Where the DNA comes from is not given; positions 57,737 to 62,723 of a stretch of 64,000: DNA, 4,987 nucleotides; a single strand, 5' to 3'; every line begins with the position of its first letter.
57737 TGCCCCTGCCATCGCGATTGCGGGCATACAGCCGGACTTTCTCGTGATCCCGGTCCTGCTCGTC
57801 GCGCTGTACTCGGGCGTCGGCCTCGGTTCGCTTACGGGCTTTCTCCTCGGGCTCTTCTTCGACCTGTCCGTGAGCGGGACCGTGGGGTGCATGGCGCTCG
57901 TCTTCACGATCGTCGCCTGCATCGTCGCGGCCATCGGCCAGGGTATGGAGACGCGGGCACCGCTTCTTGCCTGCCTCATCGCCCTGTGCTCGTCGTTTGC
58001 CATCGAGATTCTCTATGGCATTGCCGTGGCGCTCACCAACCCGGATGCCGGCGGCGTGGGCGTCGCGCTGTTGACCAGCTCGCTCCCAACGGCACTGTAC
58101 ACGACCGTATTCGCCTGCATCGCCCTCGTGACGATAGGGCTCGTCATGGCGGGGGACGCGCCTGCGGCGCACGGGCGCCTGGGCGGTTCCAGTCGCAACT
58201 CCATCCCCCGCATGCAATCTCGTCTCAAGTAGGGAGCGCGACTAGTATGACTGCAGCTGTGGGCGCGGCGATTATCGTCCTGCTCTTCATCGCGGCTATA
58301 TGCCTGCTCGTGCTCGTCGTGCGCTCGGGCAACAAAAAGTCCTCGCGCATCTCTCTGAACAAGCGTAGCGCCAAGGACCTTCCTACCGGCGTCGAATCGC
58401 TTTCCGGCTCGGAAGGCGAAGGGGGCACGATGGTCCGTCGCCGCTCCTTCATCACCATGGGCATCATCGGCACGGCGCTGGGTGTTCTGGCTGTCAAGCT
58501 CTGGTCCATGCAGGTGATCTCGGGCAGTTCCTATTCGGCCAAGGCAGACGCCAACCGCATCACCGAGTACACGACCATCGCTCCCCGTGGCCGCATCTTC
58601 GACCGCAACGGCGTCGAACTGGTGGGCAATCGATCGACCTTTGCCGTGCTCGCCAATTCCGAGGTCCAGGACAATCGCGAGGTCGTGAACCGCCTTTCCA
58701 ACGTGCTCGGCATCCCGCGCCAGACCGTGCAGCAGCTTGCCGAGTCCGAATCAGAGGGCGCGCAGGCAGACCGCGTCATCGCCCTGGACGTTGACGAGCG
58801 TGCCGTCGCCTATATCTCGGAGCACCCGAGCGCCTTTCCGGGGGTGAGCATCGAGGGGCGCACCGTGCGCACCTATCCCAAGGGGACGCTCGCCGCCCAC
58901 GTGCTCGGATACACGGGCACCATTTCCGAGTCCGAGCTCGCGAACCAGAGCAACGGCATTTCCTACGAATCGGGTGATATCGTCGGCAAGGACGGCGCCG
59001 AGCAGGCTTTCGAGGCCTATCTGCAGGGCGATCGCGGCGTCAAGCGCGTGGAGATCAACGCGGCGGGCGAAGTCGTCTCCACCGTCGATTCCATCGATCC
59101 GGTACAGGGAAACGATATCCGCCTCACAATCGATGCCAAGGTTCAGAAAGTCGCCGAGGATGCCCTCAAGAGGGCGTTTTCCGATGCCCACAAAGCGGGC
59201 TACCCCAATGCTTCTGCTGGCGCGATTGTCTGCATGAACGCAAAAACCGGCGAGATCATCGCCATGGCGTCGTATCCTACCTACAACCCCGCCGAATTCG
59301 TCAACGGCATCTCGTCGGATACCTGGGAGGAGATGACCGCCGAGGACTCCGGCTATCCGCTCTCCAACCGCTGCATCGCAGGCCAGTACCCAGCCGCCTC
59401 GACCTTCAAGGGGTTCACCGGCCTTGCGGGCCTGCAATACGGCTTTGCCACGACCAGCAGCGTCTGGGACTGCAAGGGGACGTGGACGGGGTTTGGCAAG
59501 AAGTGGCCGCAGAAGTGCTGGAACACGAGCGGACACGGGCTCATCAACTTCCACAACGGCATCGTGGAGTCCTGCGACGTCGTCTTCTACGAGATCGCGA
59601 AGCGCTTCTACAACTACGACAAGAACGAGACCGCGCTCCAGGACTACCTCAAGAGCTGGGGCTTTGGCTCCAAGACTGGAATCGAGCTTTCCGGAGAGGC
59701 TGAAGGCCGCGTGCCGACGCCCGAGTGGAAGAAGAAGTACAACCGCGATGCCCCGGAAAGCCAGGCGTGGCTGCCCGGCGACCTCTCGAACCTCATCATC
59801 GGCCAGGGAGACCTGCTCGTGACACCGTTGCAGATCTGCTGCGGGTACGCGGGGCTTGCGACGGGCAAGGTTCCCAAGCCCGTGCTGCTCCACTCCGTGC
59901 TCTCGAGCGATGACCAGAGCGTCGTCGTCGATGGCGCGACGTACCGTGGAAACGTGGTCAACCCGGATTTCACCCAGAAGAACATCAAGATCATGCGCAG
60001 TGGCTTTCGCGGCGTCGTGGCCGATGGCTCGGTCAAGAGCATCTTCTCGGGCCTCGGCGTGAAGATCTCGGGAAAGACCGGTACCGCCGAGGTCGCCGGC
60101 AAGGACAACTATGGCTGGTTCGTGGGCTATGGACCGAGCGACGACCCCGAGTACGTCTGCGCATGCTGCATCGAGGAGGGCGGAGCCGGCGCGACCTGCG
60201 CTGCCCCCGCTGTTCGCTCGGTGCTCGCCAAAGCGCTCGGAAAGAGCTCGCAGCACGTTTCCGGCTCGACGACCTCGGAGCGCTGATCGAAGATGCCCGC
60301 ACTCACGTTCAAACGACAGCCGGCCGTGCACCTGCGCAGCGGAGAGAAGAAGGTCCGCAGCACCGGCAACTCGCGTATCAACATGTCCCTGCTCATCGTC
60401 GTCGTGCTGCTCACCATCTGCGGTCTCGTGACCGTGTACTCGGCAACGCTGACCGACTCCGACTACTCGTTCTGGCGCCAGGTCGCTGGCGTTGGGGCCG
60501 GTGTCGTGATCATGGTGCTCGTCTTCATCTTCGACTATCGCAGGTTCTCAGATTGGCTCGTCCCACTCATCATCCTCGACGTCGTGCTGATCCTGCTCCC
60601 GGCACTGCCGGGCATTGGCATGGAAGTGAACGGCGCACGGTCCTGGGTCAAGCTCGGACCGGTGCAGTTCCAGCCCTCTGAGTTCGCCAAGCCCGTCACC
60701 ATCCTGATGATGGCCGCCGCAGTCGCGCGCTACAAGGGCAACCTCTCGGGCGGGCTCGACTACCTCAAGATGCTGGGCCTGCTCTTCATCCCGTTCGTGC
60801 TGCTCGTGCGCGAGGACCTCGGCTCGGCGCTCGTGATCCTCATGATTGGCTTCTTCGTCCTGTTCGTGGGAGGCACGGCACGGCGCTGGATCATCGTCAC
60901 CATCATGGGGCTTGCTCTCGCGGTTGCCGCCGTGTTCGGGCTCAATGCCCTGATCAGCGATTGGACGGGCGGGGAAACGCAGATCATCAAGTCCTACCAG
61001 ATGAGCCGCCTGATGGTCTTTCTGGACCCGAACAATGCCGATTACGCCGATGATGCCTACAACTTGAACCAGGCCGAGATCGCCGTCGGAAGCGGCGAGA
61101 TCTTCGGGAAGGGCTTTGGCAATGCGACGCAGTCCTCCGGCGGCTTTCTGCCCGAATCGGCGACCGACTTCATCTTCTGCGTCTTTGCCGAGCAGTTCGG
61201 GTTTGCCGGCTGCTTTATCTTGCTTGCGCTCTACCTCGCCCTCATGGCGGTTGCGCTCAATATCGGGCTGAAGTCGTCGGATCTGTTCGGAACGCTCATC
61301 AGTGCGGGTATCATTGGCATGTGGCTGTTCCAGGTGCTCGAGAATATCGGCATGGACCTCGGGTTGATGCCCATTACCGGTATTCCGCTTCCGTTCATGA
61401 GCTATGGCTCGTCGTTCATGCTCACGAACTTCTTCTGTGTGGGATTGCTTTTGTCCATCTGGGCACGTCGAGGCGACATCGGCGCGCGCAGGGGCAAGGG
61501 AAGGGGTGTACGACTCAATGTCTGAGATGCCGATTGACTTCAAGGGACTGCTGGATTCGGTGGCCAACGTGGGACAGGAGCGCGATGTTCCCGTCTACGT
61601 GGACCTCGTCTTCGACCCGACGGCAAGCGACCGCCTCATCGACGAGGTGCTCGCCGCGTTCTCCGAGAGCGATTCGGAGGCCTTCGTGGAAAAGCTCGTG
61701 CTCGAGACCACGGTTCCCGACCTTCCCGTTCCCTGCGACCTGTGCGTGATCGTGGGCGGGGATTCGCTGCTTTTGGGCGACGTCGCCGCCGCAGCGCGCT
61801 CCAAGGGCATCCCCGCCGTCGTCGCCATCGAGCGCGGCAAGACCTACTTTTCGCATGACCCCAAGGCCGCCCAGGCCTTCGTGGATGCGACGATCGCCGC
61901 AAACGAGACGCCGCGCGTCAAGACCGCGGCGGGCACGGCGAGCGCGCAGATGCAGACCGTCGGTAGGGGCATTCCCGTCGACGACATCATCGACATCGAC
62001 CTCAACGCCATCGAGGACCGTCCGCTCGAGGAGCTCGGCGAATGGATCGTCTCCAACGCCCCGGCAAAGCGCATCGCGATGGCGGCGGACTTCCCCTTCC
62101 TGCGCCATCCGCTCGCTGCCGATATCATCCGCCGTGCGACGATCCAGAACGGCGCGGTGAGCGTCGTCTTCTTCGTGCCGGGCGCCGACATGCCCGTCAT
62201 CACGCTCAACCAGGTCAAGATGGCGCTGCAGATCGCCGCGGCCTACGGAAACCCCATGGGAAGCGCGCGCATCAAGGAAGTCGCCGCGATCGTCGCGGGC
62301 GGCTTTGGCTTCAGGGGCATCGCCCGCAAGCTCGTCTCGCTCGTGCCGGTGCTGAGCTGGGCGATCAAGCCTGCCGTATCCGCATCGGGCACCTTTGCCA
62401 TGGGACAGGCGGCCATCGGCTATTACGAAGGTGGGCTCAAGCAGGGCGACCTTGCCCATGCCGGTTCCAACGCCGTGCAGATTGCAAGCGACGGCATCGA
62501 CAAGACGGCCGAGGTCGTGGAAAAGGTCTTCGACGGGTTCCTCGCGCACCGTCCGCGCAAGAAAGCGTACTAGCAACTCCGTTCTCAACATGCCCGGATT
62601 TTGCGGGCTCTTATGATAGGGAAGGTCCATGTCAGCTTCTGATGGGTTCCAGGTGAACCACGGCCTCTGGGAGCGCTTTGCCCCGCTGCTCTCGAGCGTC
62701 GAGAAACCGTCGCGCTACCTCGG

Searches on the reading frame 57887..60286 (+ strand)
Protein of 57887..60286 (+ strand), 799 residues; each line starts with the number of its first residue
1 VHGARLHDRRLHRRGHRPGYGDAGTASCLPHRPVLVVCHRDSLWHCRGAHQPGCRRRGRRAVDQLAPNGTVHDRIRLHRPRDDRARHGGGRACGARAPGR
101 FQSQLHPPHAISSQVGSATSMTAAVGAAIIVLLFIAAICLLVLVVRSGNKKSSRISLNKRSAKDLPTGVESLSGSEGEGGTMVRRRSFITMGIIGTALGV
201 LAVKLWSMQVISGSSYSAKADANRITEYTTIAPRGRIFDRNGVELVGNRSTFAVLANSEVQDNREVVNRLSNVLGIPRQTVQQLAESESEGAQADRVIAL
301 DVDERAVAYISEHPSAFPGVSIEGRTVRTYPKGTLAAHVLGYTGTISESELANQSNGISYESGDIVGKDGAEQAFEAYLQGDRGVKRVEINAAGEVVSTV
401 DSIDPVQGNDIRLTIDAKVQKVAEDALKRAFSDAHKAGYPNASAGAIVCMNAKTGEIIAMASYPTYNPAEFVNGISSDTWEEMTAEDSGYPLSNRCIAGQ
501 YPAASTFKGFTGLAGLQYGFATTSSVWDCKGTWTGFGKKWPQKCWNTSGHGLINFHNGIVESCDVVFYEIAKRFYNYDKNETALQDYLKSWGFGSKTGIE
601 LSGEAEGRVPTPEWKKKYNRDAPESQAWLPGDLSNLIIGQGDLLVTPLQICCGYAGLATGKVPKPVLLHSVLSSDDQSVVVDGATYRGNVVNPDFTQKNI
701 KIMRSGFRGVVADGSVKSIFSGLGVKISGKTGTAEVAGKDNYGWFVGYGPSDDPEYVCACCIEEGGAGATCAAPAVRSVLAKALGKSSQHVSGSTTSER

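Call 10: search_protein_families(library=pfam, proteins=[window:57887-60286:+], max_evalue=0.01)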
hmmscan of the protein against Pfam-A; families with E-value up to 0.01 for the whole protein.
window:57887-60286:+ (799 aa): 2 families
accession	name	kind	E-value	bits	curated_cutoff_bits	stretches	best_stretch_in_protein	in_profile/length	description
PF00905.27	Transpeptidase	-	1.3e-54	185.9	22.1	1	445-780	1-298/299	Penicillin binding protein transpeptidase domain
PF03717.20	PBP_dimer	-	7.6e-42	144.2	24.4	1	231-400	3-179/180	Penicillin-binding Protein dimerisation domain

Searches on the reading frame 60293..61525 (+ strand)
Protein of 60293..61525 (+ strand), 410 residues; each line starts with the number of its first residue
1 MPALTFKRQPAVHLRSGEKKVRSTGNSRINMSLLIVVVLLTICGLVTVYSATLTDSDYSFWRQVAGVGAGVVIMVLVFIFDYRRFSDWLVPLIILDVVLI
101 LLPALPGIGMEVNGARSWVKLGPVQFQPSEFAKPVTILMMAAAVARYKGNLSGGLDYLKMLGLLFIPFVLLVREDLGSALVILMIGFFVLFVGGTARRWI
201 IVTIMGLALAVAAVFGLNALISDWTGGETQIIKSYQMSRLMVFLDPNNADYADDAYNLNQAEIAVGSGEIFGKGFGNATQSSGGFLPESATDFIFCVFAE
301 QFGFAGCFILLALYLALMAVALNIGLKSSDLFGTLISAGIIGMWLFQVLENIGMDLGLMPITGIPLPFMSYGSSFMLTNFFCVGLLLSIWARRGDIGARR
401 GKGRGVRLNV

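Call 10: search_protein_families(library=pfam, proteins=[window:60293-61525:+], max_evalue=0.01)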
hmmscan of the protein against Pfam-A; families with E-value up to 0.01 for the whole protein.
window:60293-61525:+ (410 aa): 1 family
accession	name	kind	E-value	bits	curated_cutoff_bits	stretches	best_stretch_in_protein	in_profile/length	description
PF01098.24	FTSW_RODA_SPOVE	-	3.6e-79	266.8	26.4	1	33-390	4-351/356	Cell cycle protein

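Call 39: find_encoding_contigs(protein=window:60293-61525:+, flank=10000, max_places=3)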
Protein window:60293-61525:+ (410 aa): 5 contigs read that carry it; 3 places shown.
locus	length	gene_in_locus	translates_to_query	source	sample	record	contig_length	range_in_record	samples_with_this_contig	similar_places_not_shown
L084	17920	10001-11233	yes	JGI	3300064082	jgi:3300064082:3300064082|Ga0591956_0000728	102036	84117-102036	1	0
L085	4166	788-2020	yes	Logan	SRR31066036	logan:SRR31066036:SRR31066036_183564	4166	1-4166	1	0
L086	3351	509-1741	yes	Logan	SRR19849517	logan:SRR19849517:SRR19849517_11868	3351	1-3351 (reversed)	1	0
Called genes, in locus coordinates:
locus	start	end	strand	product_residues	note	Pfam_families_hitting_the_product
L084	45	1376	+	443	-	PF01938:TRAM, PF05958:tRNA_U5-meth_tr, PF02475:TRM5-TYW2_MTfase (weak), PF05175:MTS (weak), PF05958:tRNA_U5-meth_tr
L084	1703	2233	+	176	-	PF00160:Pro_isomerase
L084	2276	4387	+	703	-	PF00515:TPR_1 (faint), PF07719:TPR_2 (faint), PF13174:TPR_6 (faint), PF13176:TPR_7 (faint), PF13428:TPR_14 (faint), PF14559:TPR_19 (faint), PF13432:TPR_16 (weak), PF13424:TPR_12, +3 more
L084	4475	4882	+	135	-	PF00334:NDK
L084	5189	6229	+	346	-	PF06723:MreB_Mbl, PF00022:Actin (weak), PF00012:HSP70, PF14450:FtsA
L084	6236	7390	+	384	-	PF04085:MreC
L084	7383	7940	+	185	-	PF04093:MreD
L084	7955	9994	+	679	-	PF03717:PBP_dimer, PF00905:Transpeptidase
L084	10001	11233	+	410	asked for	PF01098:FTSW_RODA_SPOVE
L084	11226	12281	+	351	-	-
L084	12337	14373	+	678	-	PF19864:Radical_SAM_N2, PF04055:Radical_SAM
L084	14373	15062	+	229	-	PF10105:DUF2344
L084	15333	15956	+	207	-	PF00829:Ribosomal_L21p, PF07498:Rho_N (weak), PF12949:HeH (weak)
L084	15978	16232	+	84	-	PF01016:Ribosomal_L27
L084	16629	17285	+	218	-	PF01558:POR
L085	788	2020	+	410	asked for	PF01098:FTSW_RODA_SPOVE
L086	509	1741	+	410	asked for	PF01098:FTSW_RODA_SPOVE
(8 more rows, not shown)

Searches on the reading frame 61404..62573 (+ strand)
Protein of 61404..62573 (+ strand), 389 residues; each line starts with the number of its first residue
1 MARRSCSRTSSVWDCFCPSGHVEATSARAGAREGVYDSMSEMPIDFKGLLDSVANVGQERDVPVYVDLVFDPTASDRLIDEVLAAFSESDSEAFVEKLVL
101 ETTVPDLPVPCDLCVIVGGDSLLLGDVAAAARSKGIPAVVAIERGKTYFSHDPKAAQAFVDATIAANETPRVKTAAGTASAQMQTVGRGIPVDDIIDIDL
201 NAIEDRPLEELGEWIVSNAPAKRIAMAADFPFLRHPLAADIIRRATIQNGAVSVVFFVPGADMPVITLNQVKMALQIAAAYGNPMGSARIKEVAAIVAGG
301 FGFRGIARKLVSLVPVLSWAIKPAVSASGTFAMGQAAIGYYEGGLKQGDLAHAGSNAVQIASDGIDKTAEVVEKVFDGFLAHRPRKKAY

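Call 10: search_protein_families(library=pfam, proteins=[window:61404-62573:+], max_evalue=0.01)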
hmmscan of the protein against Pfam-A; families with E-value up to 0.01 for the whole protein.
window:61404-62573:+ (389 aa): 1 family
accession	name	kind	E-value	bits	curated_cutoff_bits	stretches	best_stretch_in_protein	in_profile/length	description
PF05128.17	DUF697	-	4.7e-05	23.6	27.7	1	238-317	22-98/162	Domain of unknown function (DUF697)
